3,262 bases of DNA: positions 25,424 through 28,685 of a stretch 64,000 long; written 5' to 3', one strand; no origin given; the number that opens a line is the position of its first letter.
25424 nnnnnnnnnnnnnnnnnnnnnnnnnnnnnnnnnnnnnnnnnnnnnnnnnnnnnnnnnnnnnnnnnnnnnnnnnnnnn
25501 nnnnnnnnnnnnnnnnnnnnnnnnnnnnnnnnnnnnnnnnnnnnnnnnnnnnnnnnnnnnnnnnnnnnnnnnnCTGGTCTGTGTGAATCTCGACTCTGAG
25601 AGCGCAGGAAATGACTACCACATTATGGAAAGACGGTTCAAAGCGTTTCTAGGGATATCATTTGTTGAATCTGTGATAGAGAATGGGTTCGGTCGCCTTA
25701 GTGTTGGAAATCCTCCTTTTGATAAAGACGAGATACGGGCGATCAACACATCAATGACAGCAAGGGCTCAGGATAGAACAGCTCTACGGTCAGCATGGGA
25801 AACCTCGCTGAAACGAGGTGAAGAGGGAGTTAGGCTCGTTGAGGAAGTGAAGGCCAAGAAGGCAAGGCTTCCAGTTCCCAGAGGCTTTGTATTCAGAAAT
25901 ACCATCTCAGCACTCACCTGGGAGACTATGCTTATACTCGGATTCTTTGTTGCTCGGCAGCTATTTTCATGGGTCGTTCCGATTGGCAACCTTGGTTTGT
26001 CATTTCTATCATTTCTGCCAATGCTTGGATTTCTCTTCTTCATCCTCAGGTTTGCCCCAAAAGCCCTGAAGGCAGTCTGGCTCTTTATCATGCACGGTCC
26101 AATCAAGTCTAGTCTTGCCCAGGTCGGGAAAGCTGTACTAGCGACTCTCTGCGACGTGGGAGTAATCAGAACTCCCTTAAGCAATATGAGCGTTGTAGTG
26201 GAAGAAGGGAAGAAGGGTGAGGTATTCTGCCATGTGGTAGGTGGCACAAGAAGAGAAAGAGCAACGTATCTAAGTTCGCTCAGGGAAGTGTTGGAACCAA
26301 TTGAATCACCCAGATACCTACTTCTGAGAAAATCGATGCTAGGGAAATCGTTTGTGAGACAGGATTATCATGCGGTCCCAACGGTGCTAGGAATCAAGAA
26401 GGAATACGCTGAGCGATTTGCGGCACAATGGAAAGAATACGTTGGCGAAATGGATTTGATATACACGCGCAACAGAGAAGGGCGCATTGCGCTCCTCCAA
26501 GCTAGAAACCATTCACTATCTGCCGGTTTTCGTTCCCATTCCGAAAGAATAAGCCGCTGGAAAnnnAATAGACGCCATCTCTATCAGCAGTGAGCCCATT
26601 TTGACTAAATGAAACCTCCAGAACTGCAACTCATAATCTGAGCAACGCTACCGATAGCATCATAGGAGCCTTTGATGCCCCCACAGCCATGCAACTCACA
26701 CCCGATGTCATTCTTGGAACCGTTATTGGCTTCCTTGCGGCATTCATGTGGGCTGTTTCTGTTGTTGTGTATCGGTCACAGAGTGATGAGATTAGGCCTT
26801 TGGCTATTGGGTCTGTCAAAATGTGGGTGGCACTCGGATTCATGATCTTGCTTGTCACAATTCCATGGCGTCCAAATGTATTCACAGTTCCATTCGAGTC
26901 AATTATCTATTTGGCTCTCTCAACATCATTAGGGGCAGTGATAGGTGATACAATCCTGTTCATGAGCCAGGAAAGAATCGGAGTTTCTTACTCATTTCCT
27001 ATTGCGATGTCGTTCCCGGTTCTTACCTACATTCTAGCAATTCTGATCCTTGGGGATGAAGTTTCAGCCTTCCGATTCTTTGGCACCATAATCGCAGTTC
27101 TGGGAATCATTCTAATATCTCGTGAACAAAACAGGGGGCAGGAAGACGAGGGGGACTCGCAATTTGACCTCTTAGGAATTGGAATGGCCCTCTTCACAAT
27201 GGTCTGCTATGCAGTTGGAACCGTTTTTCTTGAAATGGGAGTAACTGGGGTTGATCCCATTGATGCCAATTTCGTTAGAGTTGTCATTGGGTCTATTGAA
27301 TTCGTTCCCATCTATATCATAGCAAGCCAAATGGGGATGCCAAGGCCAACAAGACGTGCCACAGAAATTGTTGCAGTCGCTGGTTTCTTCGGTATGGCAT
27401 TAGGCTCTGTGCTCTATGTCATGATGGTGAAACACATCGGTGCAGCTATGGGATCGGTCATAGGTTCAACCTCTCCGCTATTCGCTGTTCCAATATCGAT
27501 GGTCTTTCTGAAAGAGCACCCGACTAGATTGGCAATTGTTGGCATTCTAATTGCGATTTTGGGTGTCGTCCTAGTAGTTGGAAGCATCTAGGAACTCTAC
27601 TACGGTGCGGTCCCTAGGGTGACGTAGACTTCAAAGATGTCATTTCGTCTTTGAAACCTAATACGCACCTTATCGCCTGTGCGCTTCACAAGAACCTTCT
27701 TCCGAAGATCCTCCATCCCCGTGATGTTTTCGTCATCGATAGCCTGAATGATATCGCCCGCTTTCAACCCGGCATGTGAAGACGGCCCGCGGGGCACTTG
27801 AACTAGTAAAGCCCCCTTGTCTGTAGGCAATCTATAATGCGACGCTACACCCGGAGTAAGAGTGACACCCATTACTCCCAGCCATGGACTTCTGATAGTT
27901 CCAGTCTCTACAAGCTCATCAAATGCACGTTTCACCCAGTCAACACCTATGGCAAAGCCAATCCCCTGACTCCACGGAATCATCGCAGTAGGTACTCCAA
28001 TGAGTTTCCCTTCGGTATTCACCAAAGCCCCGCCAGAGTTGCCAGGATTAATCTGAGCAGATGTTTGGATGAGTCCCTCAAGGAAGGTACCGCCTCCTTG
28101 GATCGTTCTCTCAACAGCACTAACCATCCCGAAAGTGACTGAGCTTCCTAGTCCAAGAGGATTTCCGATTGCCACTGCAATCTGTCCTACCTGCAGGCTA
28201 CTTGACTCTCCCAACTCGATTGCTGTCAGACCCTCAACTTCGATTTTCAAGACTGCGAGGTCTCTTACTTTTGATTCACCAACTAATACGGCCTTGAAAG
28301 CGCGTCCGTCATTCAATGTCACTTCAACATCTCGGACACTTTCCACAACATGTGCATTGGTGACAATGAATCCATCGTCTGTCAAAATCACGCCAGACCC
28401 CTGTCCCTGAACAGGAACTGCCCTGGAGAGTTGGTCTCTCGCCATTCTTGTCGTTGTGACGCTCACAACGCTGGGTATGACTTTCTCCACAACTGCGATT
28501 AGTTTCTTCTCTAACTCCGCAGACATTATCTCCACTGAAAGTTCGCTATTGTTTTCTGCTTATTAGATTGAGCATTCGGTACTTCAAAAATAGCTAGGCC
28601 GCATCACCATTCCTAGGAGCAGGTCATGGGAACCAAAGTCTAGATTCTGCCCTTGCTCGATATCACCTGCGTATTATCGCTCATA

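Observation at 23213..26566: Multi-zinc-ribbon/CFIATA-module protein followed by an SF2 helicase with a hydrophobic hairpin, divergent from the giant gene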

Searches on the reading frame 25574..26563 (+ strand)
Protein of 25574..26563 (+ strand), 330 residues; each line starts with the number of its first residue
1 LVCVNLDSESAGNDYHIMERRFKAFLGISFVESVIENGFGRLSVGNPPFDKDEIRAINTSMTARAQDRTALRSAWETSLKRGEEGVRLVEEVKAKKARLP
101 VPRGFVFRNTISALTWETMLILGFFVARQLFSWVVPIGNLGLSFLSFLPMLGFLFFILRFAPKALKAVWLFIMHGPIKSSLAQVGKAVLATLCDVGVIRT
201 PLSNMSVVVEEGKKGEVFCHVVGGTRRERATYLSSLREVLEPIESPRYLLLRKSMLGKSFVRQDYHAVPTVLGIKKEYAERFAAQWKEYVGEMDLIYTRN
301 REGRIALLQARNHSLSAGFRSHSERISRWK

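Call 49: search_solved_structures(query=A2, max_evalue=10)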
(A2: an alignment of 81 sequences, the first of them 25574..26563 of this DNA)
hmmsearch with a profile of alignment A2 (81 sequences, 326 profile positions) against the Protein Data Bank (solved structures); distinct sequences matched with E-value up to 10: 3.
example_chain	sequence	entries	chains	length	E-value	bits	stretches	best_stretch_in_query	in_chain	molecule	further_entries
9e6q_Aa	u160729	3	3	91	0.25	14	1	166-219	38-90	Large ribosomal subunit protein eL31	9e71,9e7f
8uvc_A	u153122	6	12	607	2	11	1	125-201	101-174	Na(+)/dicarboxylate cotransporter 3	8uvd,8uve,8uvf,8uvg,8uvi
9lli_O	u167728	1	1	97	6.2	9.4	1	115-174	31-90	De novo designed GPCR exoframe modulator targeting TM1/2/4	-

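Call 50: search_protein_families(library=pfam, alignment_id=A2, max_evalue=1)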
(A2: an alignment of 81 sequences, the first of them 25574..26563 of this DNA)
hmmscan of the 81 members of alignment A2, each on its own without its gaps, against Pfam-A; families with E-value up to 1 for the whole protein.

A. member 1, window:25574-26563:+ (330 aa): 0 families

B. families by the number of members that match (of 81 scanned): 56 families (the first 25 are shown)
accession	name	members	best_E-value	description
PF00902.23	TatC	2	0.0099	Sec-independent protein translocase protein (TatC)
PF19531.4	DUF6058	2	0.022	Family of unknown function (DUF6058)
PF04410.20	Gar1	2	0.044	Gar1/Naf1 RNA binding region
PF04987.19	PigN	2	0.053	Phosphatidylinositolglycan class N (PIG-N)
PF12610.13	SOCS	2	0.053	Suppressor of cytokine signalling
PF06687.17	SUR7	1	0.00031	SUR7/PalI family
PF09311.16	Rab5-bind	1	0.001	Rabaptin-like protein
PF17411.7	SmaI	1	0.0033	Type II site-specific deoxyribonuclease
PF21808.2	Dynamin-like_hel_bact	1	0.0081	Bacterial dynamin-like protein, helical domain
PF03475.19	YiiM_3-alpha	1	0.012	YiiM-like, 3-alpha helix domain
PF16054.10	TMEM72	1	0.014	Transmembrane protein family 72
PF06454.17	THH1_TOM1-3_dom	1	0.014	THH1/TOM1/TOM3 domain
PF18543.7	ID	1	0.018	Intracellular delivery domain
PF10640.14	MCEL_TPase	1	0.02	mRNA capping enzyme catalytic subunit, RNA triphosphatase domain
PF08799.17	PRP4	1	0.026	pre-mRNA processing factor 4 (PRP4) like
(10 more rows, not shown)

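Call 56: predict_structure(alignment_id=A2)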
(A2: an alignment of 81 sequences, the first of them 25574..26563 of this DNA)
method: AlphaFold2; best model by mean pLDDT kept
length: 330 residues; sequences in the alignment: 81
mean_pLDDT: 84.2   pTM: 0.77
mean pLDDT of the five models: 84.2, 83.8, 82.7, 81.4, 79.9
residues with pLDDT >= 90: 137; 70-90: 145; 50-70: 45; < 50: 3
segments of 3 or more residues with pLDDT < 50: 256-258
pLDDT, mean of each block of 10 residues (from residue 1): 78 88 90 89 88 92 93 90 73 75 58 75 80 70 77 82 72 73 95 97 96 87 95 95 93 63 86 97 94 94 94 69 83
secondary structure, 60 per line:
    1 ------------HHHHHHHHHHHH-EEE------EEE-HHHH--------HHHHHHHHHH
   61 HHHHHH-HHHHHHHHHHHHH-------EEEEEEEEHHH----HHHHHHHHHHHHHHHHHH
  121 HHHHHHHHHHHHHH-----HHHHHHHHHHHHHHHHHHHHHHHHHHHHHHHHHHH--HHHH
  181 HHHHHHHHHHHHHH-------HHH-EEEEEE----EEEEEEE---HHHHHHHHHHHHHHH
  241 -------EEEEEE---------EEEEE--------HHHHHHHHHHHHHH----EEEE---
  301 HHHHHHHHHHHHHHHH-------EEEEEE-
elements in order: H13-24 E26-28 E35-37 H39-42 H51-66 H68-80 E88-95 H103-134 H140-174 H177-194 E206-211 E216-222 H226-240 E248-253 E263-267 H276-289 E294-297 H301-316 E324-329

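Call 60: fold_search(model_id=the predicted structure, library=pdb)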
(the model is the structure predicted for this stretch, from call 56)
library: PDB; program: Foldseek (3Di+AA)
matches with E <= 10: 218; with E <= 0.001: 0
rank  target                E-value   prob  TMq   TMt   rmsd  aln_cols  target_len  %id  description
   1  7oya_H1               2.2e-01  0.11  0.12  0.17  13.7       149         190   11  Cryo-EM structure of the 1 hpf zebrafish embryo 80S ribosome (released 2022-07-13)
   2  3l9i_A                3.1e-01  0.06  0.10  0.06  17.1       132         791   17  Myosin VI nucleotide-free (mdinsert2) L310G mutant crystal structure (released 2010-12-08)
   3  2cgh_B                5.0e-01  0.07  0.11  0.14  11.2       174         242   10  crystal structure of biotin ligase from Mycobacterium tuberculosis (released 2007-05-01)
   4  9do4                  5.0e-01  0.06  0.11  0.10  16.1       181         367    7  Structure of T4 RNA Ligase 1 bound to ATP and Mg (released 2024-10-02)
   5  4dbp_A                5.0e-01  0.04  0.11  0.06  16.4       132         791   15  Myosin VI nucleotide-free (MDINSERT2) D179Y crystal structure (released 2013-01-30)
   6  6mjb_B                5.3e-01  0.06  0.08  0.19  14.2       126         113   13  Structure of Candida glabrata Csm1:Dsn1(14-72) complex (released 2018-11-07)
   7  8a98_E                6.0e-01  0.04  0.10  0.14  13.6       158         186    9  CRYO-EM STRUCTURE OF LEISHMANIA MAJOR 80S RIBOSOME : snoRNA MUTANT (released 2023-10-11)
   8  7qgg_J                6.8e-01  0.04  0.10  0.14  13.5       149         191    7  Neuronal RNA granules are ribosome complexes stalled at the pre-translocation state (released 2022-10-26)
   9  5e68_B                7.2e-01  0.14  0.12  0.20   5.0        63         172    8  High resolution crystal structure of LuxS - Quorum sensor molecular complex from Salmonella typhi at 1.58 Angstroms (released 2016-10-12)
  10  9a76_A                8.6e-01  0.04  0.10  0.06  14.9       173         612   12  Integrative model of LEPA-CSHA by crosslinking MS and deep learning (released 2024-09-18)
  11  3qku_A                9.7e-01  0.13  0.22  0.21   9.2       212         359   12  Mre11 Rad50 binding domain in complex with Rad50 and AMP-PNP (released 2011-03-30)
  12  5t2a_w                9.7e-01  0.06  0.13  0.20  13.1       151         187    9  CryoEM structure of the Leishmania donovani 80S ribosome at 2.9 Angstrom resolution (released 2017-01-25)
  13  8s89                  1.1e+00  0.03  0.10  0.08  16.8       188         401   12  Efficient and scalable protein design using a relaxed sequence space (released 2024-10-16)
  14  2bki_A                1.2e+00  0.03  0.09  0.06  17.1       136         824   14  Myosin VI nucleotide-free (MDinsert2-IQ) crystal structure (released 2005-06-07)
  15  5h7e                  1.2e+00  0.01  0.08  0.11  16.8       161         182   12  Crystal Structure of native drCPDase (released 2017-09-27)
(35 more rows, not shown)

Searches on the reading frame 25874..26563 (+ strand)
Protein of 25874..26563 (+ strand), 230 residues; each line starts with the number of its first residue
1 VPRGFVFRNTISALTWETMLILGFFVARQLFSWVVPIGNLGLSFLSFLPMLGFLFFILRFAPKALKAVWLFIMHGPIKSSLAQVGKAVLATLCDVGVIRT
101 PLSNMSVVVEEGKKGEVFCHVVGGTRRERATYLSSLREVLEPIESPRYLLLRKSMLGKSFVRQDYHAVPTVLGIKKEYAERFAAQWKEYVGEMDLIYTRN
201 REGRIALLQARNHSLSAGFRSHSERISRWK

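Call 93: search_protein_representatives(alignment_id=A6)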
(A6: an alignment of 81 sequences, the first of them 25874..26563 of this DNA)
Query: 81 sequences, 228 profile positions. Proteins with E-value up to 0.001 (for the whole library): 1575; up to 1e-10: 1150; up to 1e-30: 444. The best 150 are listed.
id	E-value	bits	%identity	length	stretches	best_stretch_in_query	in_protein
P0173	1.1e-81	290.2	-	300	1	2-228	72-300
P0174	1.6e-80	286.4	-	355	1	1-228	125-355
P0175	5.6e-80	284.6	-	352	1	2-228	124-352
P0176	2.5e-79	282.5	-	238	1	2-228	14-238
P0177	9.0e-79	280.7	-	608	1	2-228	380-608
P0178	5.2e-78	278.2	-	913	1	2-228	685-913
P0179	9.3e-78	277.4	-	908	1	2-228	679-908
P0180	2.2e-77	276.2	-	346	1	1-228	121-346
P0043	8.7e-77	274.2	-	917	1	1-227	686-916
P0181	2.9e-76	272.5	-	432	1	1-228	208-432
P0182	3.4e-76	272.2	-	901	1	2-228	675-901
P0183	3.7e-76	272.1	-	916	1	1-228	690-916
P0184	4.3e-76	271.9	-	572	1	1-228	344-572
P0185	6.7e-76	271.3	-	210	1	25-228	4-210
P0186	1.0e-75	270.7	-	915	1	1-228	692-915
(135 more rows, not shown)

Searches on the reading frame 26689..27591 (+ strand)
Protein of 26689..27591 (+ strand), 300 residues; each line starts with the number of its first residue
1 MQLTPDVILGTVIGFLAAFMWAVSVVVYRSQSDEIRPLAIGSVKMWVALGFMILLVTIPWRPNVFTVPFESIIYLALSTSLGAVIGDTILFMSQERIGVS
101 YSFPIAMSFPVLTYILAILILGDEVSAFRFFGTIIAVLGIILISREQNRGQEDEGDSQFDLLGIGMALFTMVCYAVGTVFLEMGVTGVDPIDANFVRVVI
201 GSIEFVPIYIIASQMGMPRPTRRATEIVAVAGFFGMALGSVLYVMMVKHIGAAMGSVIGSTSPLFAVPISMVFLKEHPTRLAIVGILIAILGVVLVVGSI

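Call 12: search_protein_families(library=pfam, proteins=[window:26689-27591:+], max_evalue=0.001)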
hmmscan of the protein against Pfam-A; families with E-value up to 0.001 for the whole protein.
window:26689-27591:+ (300 aa): 3 families
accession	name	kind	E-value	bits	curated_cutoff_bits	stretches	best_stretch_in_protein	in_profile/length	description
PF00892.27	EamA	-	1.2e-40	139.4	28.2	2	162-297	2-134/135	EamA-like transporter family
PF03151.22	TPT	-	1.3e-08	35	30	2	37-145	31-137/291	Triose-phosphate Transporter family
PF06800.18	Sugar_transport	-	5.5e-06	26.4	26.3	1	13-295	2-272/280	Sugar transport protein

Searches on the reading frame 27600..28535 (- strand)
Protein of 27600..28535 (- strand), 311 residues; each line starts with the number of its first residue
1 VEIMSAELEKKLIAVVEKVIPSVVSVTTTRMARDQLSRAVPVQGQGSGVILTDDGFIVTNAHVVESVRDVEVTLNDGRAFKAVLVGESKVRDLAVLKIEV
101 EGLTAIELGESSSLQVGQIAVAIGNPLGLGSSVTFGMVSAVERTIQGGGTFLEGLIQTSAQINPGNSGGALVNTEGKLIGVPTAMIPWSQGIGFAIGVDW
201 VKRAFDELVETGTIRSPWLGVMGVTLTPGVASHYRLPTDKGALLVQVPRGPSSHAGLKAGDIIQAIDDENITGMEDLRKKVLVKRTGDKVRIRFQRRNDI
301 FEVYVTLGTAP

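Call 12: search_protein_families(library=pfam, proteins=[window:27600-28535:-], max_evalue=0.001)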
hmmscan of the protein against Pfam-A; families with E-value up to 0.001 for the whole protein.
window:27600-28535:- (311 aa): 7 families
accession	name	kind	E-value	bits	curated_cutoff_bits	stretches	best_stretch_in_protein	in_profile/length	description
PF13365.12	Trypsin_2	-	6.9e-32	111.6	27.6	1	46-181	1-144/144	Trypsin-like peptidase domain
PF00089.32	Trypsin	-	5.5e-15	56.2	20.6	1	42-199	18-214/220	Trypsin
PF13180.12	PDZ_2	-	1.6e-10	41.6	27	1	231-307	12-80/80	PDZ domain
PF17820.7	PDZ_6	-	9.3e-09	35.3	27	1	247-296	6-54/54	PDZ domain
PF00595.29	PDZ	-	5.2e-08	33.6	23.2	1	221-292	11-78/81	PDZ domain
PF10459.15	Peptidase_S46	-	0.00078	18.7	22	0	37-66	39-69/698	Peptidase S46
PF14685.13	PDZ_Tricorn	-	0.00099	19.5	25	0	246-298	27-80/88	Tricorn protease PDZ domain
